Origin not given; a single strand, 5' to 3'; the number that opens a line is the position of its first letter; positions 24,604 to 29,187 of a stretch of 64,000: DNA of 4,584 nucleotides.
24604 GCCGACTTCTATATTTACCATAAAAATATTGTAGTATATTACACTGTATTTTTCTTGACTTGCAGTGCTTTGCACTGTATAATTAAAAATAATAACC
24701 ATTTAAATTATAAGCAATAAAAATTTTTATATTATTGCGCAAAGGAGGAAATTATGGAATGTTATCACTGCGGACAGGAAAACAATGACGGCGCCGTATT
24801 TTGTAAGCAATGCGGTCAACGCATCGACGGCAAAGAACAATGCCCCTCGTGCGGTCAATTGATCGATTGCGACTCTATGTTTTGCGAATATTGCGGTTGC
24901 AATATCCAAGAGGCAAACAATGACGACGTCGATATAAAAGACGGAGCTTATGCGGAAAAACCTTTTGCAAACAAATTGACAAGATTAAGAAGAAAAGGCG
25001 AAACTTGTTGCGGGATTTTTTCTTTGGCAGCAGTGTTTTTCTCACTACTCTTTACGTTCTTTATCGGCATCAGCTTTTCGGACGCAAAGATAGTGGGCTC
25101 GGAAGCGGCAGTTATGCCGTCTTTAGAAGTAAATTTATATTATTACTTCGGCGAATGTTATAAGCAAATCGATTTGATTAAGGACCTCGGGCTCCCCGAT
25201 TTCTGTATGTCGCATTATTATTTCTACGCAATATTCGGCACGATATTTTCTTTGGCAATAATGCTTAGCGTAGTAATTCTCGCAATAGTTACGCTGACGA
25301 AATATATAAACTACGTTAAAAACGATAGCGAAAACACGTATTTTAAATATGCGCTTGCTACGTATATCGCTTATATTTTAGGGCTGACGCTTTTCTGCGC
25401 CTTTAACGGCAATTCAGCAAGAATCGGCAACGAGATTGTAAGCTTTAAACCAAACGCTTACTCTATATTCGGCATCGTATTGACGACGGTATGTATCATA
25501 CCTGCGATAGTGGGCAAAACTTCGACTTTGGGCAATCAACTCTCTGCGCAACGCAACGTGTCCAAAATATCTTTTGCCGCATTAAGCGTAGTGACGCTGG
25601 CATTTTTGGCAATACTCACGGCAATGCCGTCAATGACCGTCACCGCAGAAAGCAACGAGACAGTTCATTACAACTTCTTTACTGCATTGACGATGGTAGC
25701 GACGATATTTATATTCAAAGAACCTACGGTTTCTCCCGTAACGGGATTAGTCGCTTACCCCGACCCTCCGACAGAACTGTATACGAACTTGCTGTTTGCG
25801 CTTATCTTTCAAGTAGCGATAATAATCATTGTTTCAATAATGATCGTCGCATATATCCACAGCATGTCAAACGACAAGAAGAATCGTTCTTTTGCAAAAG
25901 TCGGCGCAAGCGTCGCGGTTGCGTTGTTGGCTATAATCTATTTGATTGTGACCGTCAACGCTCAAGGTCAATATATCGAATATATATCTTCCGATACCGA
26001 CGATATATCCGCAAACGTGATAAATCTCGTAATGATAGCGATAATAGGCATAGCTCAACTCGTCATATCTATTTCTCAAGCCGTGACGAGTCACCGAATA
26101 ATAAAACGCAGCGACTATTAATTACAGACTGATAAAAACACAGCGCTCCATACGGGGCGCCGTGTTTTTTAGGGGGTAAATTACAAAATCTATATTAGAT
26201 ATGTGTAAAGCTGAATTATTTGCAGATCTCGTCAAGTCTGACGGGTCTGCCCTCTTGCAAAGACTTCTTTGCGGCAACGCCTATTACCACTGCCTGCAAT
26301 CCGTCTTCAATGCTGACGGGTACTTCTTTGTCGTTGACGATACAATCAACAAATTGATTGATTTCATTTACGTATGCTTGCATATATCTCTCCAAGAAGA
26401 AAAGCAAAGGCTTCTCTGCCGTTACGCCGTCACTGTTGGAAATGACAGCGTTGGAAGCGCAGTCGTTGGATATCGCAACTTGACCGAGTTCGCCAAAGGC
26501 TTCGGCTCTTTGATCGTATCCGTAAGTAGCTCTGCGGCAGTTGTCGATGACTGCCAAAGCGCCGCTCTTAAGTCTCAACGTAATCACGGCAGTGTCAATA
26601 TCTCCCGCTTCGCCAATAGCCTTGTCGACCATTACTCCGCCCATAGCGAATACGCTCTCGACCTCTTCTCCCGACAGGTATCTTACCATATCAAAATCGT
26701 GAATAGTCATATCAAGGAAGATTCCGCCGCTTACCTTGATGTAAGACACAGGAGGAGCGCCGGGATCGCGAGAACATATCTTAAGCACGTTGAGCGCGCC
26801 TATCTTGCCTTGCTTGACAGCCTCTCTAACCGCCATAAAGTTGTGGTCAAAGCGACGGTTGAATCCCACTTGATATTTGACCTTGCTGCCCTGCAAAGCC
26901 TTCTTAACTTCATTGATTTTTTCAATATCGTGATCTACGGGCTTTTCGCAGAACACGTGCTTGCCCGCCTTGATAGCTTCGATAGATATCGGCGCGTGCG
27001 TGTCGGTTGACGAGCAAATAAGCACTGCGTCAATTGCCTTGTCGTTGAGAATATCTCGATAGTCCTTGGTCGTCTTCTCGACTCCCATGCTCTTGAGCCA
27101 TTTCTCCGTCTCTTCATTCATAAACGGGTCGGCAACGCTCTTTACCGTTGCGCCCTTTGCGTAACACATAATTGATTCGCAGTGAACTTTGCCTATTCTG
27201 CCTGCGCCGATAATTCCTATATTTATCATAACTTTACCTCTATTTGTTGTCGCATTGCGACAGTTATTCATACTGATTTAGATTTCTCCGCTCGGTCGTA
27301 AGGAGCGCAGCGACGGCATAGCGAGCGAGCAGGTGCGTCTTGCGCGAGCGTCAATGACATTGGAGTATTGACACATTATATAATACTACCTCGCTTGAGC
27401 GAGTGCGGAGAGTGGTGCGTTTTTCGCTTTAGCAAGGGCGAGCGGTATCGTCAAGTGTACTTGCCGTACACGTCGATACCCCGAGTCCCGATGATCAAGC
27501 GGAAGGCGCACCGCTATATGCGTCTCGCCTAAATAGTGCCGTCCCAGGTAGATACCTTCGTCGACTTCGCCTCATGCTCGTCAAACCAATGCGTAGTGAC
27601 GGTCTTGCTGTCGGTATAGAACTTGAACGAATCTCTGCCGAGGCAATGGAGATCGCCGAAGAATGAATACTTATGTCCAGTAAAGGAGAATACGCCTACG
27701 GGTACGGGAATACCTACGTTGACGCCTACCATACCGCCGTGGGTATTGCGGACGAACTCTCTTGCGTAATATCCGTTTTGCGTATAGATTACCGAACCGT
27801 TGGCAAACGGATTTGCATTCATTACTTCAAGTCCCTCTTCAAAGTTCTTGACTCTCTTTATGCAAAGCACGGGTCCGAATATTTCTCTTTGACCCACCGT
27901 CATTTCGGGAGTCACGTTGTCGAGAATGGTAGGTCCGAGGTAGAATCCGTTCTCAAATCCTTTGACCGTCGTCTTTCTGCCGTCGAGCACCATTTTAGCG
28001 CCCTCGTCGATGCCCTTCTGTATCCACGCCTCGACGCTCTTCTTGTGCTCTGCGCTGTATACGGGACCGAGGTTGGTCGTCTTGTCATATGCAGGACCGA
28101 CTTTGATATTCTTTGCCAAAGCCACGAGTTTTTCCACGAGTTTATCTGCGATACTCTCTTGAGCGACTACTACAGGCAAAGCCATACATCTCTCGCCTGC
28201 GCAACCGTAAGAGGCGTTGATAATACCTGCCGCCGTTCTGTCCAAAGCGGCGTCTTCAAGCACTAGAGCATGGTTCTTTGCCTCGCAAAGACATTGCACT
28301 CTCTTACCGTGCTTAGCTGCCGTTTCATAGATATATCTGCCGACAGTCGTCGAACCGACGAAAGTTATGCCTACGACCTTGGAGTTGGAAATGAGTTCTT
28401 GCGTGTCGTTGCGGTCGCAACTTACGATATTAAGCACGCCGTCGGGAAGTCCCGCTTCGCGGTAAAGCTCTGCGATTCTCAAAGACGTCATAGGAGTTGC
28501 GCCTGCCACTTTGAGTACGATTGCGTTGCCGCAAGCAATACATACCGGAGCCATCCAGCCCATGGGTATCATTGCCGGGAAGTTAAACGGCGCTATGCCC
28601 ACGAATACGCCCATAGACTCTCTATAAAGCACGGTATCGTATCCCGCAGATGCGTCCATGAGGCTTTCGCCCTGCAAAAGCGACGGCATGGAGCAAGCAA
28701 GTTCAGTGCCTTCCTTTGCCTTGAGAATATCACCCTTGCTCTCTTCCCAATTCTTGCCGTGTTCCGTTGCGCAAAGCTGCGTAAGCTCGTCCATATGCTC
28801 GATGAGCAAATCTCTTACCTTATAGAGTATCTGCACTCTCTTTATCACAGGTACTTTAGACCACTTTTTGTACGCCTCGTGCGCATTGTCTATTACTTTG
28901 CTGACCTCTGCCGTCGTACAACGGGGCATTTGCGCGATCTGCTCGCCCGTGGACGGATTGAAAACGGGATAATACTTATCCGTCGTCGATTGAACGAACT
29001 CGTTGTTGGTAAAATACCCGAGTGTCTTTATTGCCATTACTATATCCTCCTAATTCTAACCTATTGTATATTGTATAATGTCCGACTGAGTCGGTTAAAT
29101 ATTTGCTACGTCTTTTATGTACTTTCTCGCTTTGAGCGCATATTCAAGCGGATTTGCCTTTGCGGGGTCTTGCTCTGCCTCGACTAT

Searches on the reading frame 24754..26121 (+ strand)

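Call 21: search_protein_families(library=pfam, proteins=[window:24754-26121:+], max_evalue=0.001)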
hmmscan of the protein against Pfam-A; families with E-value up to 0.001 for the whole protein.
window:24754-26121:+ (455 aa): 3 families
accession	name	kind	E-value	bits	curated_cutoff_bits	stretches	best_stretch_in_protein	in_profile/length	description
PF12773.13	DZR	-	1.9e-09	37.9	27.3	1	3-48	1-45/45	Double zinc ribbon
PF13248.11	Zn_ribbon_3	-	3.9e-06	26.6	27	0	2-24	4-26/26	zinc-ribbon domain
PF13240.11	Zn_Ribbon_1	-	4.2e-06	26.8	25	1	3-22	2-21/23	zinc-ribbon domain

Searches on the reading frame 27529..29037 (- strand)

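Call 21: search_protein_families(library=pfam, proteins=[window:27529-29037:-], max_evalue=0.001)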
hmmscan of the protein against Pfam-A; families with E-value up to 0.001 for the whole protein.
window:27529-29037:- (502 aa): 1 family
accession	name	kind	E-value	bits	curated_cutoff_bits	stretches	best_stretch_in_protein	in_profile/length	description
PF00171.27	Aldedh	-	5.2e-135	451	23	1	14-480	1-461/461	Aldehyde dehydrogenase family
